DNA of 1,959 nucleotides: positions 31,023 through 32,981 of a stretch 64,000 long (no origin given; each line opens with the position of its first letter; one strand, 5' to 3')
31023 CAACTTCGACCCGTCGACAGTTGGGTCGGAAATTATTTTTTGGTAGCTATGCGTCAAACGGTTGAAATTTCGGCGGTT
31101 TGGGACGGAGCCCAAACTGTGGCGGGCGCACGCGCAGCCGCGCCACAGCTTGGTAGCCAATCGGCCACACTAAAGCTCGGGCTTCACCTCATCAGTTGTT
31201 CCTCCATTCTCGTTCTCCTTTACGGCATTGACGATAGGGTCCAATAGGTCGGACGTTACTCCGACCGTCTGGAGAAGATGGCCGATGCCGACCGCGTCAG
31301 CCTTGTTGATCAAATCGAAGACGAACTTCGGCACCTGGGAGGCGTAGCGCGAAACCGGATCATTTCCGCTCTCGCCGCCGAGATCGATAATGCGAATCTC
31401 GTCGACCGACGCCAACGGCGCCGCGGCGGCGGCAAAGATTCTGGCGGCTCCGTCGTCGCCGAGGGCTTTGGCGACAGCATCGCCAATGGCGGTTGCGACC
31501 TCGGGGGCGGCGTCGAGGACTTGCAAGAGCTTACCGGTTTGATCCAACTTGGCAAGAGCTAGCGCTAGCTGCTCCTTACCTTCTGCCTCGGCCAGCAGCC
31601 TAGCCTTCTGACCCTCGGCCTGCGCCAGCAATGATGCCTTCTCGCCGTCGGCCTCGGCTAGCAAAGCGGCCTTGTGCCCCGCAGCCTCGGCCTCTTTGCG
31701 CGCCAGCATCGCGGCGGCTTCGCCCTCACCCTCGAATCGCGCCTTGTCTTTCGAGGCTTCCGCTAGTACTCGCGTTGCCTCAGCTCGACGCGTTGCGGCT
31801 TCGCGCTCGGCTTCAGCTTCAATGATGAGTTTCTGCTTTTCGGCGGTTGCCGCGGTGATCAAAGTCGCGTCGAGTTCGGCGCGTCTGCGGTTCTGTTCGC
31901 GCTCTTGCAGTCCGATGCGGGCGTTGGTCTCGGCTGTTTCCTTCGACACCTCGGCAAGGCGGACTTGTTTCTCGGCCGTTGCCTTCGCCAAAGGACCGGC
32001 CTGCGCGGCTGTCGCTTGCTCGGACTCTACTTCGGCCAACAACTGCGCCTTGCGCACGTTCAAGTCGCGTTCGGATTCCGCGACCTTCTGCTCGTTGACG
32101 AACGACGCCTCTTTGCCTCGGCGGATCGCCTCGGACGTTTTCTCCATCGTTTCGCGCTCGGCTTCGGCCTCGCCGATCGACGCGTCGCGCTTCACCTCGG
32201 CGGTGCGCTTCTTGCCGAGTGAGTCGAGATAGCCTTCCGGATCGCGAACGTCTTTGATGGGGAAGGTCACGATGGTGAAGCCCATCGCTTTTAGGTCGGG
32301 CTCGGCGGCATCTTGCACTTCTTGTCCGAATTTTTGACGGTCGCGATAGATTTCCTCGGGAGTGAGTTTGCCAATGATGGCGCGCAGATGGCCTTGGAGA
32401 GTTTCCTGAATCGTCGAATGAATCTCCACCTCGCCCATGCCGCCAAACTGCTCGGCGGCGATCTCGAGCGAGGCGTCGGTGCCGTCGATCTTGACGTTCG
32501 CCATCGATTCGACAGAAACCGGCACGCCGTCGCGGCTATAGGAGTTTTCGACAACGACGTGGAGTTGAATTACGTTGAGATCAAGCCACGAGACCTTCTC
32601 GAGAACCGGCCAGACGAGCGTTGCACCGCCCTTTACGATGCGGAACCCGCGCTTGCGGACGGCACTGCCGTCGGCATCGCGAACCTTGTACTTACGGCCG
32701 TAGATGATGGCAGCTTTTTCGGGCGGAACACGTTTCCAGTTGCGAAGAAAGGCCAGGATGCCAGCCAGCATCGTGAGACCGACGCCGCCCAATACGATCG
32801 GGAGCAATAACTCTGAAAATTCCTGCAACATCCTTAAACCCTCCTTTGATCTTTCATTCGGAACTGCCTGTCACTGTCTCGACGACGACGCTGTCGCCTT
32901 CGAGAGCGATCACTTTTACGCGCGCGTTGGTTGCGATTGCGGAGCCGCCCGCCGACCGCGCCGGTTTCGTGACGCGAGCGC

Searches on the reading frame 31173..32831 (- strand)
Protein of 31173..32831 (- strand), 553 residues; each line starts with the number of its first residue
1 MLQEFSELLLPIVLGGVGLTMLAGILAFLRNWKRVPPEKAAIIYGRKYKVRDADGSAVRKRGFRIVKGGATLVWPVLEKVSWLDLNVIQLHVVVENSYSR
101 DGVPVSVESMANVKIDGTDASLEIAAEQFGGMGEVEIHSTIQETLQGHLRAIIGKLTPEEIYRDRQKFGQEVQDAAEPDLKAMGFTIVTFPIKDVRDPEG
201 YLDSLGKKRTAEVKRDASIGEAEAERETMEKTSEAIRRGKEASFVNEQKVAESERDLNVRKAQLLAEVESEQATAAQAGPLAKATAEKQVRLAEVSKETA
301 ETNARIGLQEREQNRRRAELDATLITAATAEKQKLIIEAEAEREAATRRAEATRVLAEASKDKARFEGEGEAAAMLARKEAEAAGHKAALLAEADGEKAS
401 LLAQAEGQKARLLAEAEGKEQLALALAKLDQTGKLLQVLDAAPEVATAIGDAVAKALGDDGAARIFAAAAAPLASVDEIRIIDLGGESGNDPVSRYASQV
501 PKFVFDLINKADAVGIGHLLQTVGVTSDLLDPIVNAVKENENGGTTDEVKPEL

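Call 63: search_protein_families(library=pfam, proteins=[window:31173-32831:-], max_evalue=0.00001)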
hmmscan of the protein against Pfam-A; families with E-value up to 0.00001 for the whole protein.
window:31173-32831:- (553 aa): 1 family
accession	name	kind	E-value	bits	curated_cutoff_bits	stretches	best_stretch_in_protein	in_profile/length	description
PF01145.31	Band_7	-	1.1e-28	100.9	23.6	1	34-225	2-175/176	SPFH domain / Band 7 family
